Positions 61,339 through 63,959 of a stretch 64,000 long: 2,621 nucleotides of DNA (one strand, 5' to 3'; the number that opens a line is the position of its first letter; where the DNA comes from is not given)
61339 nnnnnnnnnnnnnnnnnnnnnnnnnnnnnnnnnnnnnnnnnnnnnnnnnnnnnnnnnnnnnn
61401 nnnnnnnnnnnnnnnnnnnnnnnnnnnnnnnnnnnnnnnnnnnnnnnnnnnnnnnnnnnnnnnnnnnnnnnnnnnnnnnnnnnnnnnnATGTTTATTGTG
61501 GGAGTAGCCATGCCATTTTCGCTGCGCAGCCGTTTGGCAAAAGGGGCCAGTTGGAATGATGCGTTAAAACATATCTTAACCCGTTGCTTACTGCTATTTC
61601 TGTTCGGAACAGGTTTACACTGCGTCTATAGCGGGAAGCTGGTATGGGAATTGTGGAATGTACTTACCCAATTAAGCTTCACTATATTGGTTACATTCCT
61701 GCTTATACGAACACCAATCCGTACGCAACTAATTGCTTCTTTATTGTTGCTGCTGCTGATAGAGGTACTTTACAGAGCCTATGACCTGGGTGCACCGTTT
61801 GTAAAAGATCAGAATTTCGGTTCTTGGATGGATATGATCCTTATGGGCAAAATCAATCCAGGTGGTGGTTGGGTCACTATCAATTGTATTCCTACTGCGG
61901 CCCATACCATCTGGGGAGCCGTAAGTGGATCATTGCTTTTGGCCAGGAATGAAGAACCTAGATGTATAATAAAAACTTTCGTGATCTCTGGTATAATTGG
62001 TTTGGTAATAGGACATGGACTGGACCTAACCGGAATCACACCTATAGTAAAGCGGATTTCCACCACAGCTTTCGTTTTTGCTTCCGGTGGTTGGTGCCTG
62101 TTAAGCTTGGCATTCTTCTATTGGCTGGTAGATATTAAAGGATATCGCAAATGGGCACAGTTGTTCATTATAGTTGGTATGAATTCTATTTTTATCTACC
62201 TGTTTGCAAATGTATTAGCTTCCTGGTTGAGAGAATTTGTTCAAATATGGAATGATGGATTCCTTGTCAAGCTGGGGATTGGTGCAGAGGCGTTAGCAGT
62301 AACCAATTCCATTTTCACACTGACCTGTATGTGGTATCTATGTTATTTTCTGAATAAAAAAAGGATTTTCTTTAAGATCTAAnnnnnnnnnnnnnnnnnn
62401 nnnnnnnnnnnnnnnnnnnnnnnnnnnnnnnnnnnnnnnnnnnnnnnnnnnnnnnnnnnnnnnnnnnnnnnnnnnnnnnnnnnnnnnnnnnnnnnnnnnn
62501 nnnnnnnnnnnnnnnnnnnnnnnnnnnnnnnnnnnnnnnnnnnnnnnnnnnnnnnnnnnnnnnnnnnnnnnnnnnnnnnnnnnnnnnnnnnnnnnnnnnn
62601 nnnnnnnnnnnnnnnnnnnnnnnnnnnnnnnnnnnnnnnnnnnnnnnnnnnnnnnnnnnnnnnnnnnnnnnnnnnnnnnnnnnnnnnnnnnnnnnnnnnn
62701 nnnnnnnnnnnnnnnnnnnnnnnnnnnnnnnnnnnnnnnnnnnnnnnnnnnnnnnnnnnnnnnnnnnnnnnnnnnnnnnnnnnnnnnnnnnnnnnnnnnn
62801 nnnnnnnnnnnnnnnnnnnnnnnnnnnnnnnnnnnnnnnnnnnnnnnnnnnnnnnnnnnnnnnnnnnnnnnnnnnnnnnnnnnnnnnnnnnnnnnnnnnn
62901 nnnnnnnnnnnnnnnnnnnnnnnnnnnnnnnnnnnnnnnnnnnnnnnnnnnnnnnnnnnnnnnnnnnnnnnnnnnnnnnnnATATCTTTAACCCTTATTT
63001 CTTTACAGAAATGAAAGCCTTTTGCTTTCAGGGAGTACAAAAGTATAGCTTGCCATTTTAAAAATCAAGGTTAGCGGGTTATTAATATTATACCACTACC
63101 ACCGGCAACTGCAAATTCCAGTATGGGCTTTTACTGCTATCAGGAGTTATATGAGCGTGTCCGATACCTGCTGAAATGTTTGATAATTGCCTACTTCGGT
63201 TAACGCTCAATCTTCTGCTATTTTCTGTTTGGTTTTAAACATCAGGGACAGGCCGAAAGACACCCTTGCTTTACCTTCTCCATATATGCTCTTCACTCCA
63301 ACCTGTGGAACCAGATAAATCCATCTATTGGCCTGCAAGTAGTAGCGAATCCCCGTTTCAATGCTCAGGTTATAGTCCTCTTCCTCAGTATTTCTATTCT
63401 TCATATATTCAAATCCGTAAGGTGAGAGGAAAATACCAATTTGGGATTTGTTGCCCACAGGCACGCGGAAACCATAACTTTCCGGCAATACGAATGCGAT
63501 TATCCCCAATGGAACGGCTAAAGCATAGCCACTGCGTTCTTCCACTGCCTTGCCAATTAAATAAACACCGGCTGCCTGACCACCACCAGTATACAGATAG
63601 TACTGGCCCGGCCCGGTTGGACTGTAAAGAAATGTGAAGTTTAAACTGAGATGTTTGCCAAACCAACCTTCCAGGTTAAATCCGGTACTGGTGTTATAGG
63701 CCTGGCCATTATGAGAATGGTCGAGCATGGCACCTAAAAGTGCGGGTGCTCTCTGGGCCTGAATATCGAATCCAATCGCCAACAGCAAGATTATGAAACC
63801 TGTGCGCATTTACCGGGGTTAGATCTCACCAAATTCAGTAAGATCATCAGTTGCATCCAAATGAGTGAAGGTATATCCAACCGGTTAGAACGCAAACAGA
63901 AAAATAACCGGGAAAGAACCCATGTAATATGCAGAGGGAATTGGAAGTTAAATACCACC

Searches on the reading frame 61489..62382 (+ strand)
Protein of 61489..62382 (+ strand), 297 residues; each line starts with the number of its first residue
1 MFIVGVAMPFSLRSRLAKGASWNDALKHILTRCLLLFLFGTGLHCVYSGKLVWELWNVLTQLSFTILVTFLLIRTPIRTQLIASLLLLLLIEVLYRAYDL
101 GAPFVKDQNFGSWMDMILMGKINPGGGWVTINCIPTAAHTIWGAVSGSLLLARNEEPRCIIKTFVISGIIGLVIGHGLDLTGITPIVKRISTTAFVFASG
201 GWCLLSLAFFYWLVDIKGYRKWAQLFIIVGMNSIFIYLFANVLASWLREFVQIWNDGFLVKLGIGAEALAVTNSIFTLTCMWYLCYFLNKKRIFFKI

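Call 57: search_protein_families(library=ncbifam, proteins=[window:61489-62382:+], max_evalue=0.001)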
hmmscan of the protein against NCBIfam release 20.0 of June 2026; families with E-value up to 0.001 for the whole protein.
window:61489-62382:+ (297 aa): 1 family
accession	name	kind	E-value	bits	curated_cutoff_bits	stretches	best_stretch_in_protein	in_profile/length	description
NF046061.1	NagX_SO_3504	equivalog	9.4e-19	67.7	480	1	2-297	64-369/369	transmembrane glucosamine N-acetyltransferase NagX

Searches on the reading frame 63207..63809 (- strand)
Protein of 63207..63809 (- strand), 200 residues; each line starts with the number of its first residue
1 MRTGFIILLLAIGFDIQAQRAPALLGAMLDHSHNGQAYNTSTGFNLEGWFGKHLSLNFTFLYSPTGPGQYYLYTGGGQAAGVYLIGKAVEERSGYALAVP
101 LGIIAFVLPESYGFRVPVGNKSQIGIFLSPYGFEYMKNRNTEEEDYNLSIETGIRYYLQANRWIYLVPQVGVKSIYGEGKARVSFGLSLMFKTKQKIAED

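Call 54: find_encoding_contigs(protein=window:63207-63809:-, flank=10000, max_places=6)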
Protein window:63207-63809:- (200 aa): 1 contig read that carries it; 1 place shown.
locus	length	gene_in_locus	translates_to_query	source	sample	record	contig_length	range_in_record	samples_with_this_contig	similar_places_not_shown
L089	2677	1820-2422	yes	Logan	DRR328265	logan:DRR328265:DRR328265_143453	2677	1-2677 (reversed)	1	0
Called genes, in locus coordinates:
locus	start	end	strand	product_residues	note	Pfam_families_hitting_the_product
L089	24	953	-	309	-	PF01926:MMR_HSR1, PF02421:FeoB_N, PF03193:RsgA_GTPase (faint), PF10662:PduV-EutP (weak), PF00350:Dynamin_N (faint), PF00009:GTP_EFTU, PF07650:KH_2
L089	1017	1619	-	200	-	-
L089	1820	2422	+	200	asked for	-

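Call 57: search_protein_families(library=ncbifam, proteins=[window:63207-63809:-], max_evalue=0.001)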
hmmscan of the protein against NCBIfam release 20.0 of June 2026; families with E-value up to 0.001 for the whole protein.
window:63207-63809:- (200 aa): 0 families
